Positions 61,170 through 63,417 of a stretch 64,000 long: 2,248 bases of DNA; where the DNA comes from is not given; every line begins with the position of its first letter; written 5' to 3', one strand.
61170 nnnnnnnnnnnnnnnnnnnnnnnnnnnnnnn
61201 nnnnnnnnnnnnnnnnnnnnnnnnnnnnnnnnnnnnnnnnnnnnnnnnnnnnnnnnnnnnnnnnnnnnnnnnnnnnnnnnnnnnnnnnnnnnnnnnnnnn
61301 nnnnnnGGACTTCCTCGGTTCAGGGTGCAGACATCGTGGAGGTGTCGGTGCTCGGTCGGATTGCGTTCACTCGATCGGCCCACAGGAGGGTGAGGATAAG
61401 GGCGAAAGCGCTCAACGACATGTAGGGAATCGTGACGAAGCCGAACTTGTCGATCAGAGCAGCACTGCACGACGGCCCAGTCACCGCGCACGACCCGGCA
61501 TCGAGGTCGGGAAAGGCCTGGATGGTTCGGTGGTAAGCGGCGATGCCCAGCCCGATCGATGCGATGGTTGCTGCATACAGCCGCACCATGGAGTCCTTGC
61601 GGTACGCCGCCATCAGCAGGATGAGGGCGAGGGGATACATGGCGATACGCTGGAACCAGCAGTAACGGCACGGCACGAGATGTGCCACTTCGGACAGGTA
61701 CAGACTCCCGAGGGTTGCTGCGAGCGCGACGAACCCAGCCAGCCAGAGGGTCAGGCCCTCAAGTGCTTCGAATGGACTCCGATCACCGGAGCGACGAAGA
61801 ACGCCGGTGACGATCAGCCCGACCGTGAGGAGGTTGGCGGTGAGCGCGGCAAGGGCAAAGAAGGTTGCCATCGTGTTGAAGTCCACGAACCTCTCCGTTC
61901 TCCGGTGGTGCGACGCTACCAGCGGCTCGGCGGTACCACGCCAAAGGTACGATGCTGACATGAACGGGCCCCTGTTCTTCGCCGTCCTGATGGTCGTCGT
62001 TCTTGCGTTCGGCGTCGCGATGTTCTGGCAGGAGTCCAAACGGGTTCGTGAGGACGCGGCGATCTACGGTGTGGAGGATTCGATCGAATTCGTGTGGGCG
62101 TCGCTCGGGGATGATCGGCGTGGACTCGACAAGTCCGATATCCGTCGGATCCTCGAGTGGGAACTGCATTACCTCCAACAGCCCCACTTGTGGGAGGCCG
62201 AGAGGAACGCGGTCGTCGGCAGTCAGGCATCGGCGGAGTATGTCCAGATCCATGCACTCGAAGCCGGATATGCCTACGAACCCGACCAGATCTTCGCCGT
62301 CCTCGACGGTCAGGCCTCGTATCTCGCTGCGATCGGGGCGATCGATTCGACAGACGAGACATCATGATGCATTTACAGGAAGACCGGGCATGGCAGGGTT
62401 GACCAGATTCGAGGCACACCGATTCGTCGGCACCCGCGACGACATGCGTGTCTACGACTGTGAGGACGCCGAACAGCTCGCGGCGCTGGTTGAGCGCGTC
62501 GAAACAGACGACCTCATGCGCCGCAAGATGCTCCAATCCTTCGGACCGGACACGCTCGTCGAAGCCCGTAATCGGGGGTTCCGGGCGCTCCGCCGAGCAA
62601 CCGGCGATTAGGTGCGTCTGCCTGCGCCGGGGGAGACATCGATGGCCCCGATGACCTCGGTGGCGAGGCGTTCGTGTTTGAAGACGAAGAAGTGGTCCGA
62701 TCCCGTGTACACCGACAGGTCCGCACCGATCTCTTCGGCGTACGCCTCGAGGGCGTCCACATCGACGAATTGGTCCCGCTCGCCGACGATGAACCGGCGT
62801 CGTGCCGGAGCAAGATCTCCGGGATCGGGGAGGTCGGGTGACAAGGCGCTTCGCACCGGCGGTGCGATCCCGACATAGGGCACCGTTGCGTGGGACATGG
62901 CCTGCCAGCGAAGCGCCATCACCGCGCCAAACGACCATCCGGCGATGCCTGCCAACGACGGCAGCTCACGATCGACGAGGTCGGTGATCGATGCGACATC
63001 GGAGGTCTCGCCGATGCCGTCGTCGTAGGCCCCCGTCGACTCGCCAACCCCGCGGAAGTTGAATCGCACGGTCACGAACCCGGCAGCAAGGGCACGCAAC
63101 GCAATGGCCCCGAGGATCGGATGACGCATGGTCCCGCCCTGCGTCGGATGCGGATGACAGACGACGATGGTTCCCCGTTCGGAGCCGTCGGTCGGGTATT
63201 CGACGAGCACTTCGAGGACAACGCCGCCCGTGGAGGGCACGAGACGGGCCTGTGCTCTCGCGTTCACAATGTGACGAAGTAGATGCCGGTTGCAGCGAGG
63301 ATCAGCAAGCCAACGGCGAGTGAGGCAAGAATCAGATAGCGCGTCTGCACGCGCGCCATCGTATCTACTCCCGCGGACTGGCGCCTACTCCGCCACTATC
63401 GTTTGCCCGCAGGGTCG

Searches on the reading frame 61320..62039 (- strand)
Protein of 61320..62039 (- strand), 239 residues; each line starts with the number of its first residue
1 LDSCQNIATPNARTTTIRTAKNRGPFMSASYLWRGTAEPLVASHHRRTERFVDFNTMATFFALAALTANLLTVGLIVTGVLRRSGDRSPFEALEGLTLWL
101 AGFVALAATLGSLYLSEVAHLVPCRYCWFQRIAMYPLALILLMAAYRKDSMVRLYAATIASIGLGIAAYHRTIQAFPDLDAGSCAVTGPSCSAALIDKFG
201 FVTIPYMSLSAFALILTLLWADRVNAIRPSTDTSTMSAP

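Call 36: search_protein_families(library=pfam, proteins=[window:61320-62039:-], max_evalue=0.01)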
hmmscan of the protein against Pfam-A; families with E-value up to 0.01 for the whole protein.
window:61320-62039:- (239 aa): 1 family
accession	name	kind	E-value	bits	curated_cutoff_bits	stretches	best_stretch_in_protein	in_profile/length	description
PF02600.21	DsbB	-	1.6e-13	51.7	22.1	1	98-219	5-145/148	Disulfide bond formation protein DsbB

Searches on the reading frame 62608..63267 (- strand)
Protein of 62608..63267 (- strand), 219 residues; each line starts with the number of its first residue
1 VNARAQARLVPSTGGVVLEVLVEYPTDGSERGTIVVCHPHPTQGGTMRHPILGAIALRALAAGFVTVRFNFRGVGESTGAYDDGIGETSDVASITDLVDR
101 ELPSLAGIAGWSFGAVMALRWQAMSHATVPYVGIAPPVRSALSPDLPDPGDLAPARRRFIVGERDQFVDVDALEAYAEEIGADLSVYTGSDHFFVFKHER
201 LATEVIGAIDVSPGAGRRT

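Call 36: search_protein_families(library=pfam, proteins=[window:62608-63267:-], max_evalue=0.01)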
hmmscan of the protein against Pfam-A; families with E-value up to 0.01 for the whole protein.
window:62608-63267:- (219 aa): 4 families
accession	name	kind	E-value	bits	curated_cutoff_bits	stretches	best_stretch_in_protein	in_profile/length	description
PF12697.13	Abhydrolase_6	-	2.2e-06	28.9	26.3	1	55-154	20-103/217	Alpha/beta hydrolase family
PF02129.25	Peptidase_S15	-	5.7e-05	23.4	23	1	15-124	2-115/262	X-Pro dipeptidyl-peptidase (S15 family)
PF20408.4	Abhydrolase_11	-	0.00095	19.4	27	1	44-198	12-171/193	Alpha/beta hydrolase domain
PF00561.26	Abhydrolase_1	-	0.0018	18.4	25.8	0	57-121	20-86/245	alpha/beta hydrolase fold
